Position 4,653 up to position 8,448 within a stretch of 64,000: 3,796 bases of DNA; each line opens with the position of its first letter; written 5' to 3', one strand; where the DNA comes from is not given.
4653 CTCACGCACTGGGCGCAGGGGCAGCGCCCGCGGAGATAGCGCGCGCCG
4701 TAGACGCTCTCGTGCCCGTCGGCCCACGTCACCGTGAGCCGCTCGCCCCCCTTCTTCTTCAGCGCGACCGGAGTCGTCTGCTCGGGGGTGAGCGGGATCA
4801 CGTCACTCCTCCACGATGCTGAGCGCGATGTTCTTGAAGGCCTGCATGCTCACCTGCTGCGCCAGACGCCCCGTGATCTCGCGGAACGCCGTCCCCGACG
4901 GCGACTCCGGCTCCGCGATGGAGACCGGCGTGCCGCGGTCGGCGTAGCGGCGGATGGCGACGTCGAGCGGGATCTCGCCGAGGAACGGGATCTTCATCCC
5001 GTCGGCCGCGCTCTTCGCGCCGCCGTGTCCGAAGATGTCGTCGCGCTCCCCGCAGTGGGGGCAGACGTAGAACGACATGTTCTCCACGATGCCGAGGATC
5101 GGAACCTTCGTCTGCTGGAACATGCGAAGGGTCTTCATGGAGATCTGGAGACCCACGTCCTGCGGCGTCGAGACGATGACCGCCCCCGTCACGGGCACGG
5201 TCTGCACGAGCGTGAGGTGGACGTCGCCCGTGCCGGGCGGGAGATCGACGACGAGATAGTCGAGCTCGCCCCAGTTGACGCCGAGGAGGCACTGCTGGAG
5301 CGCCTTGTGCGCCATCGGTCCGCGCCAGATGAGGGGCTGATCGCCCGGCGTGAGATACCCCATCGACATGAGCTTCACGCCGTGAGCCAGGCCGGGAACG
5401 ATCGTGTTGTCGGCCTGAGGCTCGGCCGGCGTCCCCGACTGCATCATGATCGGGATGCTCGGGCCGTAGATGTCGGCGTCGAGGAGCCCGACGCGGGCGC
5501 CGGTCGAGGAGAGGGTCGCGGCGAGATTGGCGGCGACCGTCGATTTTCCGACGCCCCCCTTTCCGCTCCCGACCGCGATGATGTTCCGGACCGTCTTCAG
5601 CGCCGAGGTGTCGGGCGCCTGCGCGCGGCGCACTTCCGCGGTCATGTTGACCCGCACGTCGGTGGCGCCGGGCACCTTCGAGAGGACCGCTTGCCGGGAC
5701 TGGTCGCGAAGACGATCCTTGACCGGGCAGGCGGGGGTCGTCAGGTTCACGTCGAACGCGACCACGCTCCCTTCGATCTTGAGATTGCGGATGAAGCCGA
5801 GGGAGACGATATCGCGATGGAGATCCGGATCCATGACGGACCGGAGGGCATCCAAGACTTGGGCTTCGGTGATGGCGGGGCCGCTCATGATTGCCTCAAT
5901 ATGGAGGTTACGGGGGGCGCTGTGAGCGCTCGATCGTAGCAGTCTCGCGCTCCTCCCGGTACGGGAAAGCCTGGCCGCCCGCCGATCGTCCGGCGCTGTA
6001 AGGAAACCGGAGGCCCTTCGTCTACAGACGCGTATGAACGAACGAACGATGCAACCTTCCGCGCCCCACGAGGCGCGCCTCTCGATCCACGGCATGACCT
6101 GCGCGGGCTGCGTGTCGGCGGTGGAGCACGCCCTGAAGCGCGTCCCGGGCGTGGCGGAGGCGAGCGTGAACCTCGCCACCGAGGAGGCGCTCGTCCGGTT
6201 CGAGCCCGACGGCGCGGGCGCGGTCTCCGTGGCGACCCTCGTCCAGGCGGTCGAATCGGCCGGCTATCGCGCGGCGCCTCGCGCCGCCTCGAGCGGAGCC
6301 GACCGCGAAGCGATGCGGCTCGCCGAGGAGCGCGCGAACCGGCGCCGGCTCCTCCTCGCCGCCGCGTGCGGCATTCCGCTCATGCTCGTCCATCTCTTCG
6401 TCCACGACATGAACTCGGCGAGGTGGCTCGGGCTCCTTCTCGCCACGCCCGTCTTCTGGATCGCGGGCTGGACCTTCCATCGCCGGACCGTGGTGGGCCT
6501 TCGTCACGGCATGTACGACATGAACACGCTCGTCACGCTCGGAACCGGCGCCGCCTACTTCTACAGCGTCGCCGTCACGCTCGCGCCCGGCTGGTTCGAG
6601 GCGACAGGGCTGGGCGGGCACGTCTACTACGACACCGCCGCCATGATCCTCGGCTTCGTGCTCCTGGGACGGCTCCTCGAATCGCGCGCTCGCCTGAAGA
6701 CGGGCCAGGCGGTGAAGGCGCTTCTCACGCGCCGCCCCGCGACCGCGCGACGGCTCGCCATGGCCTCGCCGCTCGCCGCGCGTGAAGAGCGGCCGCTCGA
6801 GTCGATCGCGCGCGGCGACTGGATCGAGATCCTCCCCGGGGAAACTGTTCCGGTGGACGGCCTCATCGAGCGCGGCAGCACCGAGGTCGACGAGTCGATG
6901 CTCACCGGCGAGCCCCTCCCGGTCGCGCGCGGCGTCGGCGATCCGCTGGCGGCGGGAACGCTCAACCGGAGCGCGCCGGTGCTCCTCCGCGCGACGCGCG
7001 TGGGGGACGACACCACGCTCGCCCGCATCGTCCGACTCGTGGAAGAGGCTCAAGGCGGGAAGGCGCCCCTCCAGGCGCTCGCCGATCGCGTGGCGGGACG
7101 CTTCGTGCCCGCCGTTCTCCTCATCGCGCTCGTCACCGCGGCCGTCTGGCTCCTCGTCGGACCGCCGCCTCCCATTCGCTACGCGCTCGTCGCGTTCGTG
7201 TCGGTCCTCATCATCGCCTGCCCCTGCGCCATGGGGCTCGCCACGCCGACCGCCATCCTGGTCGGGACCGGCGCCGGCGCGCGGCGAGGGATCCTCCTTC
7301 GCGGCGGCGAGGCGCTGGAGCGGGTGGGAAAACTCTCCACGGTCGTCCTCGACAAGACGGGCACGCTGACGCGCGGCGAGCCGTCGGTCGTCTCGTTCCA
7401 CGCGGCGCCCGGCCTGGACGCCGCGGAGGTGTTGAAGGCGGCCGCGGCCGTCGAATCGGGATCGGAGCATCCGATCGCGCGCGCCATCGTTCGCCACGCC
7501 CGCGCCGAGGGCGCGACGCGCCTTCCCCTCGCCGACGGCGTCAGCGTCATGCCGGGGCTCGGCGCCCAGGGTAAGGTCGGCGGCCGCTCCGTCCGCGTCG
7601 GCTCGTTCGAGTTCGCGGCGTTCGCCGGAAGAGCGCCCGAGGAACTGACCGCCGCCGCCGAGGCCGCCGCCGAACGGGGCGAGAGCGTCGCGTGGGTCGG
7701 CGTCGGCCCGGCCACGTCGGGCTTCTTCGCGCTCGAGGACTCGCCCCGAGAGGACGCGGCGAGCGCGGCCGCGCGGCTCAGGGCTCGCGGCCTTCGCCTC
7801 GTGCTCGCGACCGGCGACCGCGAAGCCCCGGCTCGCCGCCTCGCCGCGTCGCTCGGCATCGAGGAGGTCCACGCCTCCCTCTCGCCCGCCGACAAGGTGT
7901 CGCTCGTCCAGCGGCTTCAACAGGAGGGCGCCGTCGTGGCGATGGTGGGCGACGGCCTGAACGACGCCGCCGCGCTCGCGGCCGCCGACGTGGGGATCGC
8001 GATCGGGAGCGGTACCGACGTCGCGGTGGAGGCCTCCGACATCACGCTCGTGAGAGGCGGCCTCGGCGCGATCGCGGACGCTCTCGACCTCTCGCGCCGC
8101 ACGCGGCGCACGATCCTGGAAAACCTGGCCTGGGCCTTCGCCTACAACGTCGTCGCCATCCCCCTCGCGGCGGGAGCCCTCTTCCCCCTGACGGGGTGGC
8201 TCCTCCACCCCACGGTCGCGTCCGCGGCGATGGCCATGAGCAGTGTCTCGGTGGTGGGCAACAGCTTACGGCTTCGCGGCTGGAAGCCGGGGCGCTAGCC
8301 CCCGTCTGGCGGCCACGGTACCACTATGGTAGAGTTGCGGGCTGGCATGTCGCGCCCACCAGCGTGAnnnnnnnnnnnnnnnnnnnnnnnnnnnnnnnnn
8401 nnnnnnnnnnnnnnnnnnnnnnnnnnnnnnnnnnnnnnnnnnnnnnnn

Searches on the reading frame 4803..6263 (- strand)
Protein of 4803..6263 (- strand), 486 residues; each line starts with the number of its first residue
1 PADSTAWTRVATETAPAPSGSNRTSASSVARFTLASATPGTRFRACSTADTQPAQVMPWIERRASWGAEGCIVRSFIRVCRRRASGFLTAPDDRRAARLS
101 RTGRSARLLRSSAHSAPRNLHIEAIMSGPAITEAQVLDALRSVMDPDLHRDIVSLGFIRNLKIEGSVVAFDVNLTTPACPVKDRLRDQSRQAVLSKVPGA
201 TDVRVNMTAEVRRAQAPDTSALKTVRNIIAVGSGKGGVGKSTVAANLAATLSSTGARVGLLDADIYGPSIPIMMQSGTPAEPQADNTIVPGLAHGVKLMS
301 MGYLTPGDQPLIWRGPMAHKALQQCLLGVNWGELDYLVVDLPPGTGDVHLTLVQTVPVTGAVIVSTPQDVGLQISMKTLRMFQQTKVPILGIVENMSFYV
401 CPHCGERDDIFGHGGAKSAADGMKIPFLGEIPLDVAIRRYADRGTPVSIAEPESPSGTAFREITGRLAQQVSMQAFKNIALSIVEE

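Call 86: search_protein_families(library=pfam, proteins=[window:4803-6263:-], max_evalue=0.00001)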
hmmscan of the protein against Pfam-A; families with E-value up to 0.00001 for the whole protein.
window:4803-6263:- (486 aa): 4 families
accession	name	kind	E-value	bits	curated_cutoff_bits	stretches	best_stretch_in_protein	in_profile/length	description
PF10609.15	ParA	-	1e-97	326.8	27.1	1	225-467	2-245/246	NUBPL iron-transfer P-loop NTPase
PF01883.24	FeS_assembly_P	-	4.3e-24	85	23.5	1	133-206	1-72/73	Iron-sulfur cluster assembly protein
PF01656.29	CbiA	-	4.9e-13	49.6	25.4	1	229-447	1-125/125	CobQ/CobB/MinD/ParA nucleotide binding domain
PF13614.12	AAA_31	-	9.2e-09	35.9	27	1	227-265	2-40/177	AAA domain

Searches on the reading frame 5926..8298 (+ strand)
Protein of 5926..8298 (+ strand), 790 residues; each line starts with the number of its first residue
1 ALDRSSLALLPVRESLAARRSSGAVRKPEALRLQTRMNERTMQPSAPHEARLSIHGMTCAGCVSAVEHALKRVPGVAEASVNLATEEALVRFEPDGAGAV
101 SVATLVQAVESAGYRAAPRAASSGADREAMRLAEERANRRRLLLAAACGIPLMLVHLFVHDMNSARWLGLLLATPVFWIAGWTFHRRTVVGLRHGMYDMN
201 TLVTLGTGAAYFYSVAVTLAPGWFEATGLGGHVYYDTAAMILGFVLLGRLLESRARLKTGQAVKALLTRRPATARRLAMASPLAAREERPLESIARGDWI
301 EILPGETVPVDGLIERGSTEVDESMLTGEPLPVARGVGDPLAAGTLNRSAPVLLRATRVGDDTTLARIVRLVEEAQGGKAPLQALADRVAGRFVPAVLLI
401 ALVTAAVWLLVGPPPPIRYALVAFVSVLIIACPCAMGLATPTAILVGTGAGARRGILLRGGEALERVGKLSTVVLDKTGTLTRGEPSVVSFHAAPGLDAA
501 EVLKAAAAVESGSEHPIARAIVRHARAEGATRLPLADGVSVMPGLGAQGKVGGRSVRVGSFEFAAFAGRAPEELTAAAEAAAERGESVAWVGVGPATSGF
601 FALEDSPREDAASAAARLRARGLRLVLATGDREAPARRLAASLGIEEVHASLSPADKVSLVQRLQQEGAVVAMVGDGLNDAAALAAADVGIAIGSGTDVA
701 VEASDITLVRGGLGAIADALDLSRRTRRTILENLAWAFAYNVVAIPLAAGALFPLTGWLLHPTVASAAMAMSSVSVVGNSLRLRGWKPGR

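Call 56: search_protein_families(library=pfam, proteins=[window:5926-8298:+], max_evalue=0.00001)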
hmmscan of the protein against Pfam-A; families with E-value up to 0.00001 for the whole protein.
window:5926-8298:+ (790 aa): 3 families
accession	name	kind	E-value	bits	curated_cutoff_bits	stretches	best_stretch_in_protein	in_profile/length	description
PF00122.25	E1-E2_ATPase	-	5.9e-50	169.7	28.1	1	287-454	16-181/181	E1-E2 ATPase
PF00702.32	Hydrolase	-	4.3e-32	112.5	26.4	1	471-688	2-191/191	haloacid dehalogenase-like hydrolase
PF00403.32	HMA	-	2.6e-16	60.2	24.8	1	52-114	2-61/62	Heavy-metal-associated domain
